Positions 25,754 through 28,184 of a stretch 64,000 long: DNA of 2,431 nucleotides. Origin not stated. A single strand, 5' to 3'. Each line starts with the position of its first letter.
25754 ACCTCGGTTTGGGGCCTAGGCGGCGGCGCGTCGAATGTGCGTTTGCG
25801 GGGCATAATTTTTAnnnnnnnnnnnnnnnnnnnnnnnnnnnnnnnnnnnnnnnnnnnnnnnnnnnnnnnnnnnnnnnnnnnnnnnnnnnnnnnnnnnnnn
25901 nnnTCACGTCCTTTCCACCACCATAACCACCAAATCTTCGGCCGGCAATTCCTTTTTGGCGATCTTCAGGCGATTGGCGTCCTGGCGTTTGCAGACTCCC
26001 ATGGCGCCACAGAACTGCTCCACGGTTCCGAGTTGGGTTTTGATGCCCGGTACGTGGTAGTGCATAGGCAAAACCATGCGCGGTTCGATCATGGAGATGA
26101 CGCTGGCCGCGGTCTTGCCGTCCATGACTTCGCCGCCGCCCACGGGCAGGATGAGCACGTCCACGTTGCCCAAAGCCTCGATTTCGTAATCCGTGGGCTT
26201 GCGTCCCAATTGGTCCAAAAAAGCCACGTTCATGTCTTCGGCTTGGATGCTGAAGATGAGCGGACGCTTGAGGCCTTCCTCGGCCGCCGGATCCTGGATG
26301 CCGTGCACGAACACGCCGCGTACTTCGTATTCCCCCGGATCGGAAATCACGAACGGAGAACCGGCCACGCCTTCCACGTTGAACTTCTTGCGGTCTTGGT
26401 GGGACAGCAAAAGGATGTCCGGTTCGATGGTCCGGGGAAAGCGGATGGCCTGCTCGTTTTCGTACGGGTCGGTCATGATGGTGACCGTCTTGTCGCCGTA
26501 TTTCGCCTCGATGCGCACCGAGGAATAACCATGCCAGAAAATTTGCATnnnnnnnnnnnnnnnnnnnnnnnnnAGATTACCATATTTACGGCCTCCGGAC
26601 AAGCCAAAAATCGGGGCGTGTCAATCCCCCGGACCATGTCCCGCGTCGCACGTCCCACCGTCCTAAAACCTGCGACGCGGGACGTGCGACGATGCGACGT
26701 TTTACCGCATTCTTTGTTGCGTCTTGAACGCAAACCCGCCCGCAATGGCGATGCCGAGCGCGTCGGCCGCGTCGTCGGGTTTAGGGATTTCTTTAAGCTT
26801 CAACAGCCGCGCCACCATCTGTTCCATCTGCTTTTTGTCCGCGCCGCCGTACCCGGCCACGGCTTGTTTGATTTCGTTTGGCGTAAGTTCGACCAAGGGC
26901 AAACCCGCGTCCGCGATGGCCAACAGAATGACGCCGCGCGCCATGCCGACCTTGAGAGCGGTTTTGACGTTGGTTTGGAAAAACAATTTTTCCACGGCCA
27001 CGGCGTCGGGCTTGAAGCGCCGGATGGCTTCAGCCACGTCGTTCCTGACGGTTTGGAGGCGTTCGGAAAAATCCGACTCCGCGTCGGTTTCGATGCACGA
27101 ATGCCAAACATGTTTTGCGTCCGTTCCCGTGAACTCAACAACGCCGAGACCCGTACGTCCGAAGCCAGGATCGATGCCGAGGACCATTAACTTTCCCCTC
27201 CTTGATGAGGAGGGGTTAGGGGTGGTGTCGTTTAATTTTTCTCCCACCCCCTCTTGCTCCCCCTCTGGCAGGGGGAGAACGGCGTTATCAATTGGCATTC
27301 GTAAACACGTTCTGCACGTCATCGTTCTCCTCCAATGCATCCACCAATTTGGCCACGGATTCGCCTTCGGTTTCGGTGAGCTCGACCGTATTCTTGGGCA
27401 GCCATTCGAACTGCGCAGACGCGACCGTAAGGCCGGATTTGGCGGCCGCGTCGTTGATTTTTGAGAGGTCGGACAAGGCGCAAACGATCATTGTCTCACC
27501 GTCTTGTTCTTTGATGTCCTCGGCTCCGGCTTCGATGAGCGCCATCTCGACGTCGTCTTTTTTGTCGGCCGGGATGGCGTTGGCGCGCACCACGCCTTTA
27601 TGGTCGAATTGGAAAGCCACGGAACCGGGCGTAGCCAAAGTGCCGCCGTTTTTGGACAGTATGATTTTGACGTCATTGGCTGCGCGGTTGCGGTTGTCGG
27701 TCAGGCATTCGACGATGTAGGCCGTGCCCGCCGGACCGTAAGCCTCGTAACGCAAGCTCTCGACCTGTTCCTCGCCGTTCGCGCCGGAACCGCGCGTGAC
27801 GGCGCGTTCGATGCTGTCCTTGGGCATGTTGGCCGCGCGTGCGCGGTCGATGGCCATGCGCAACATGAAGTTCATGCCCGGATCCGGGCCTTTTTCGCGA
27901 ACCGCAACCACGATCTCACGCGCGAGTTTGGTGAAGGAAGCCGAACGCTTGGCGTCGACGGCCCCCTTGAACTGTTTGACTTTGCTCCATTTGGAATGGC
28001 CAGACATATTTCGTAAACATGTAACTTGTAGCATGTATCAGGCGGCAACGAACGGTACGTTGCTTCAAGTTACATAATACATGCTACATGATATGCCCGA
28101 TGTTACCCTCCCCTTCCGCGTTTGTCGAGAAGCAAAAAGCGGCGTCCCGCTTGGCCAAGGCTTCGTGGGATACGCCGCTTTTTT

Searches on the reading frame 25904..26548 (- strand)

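Call 88: search_protein_families(library=pfam, proteins=[window:25904-26548:-], max_evalue=0.0001)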
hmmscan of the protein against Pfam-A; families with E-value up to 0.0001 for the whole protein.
window:25904-26548:- (214 aa): 1 family
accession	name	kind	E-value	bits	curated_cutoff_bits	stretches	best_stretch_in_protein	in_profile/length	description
PF13483.12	Lactamase_B_3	-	9.3e-30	104.1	24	1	2-163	1-160/160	Beta-lactamase superfamily domain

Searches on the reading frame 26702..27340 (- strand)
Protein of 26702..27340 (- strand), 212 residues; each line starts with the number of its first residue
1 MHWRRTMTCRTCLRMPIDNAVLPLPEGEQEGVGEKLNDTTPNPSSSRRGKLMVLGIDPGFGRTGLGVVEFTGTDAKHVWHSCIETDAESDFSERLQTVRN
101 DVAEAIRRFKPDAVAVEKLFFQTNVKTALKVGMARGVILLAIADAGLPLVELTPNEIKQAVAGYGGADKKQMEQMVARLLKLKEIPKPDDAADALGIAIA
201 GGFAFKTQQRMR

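Call 88: search_protein_families(library=pfam, proteins=[window:26702-27340:-], max_evalue=0.0001)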
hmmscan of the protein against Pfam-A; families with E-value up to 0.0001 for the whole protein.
window:26702-27340:- (212 aa): 1 family
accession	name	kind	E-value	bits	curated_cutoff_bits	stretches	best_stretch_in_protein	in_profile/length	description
PF02075.23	RuvC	-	1.2e-47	162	22.2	1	53-200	1-147/148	Crossover junction endodeoxyribonuclease RuvC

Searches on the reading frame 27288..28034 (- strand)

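Call 87: search_protein_families(library=pfam, proteins=[window:27288-28034:-], max_evalue=0.0001)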
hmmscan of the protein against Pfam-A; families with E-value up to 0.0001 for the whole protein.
window:27288-28034:- (248 aa): 2 families
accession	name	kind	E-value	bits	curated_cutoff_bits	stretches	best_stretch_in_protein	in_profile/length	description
PF01709.26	Transcrip_reg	-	6.6e-54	182.4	27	1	92-247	2-160/160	TACO1/YebC second and third domain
PF20772.2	TACO1_YebC_N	-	2.2e-29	102.2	36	1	14-84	1-72/73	TACO1/YebC protein N-terminal domain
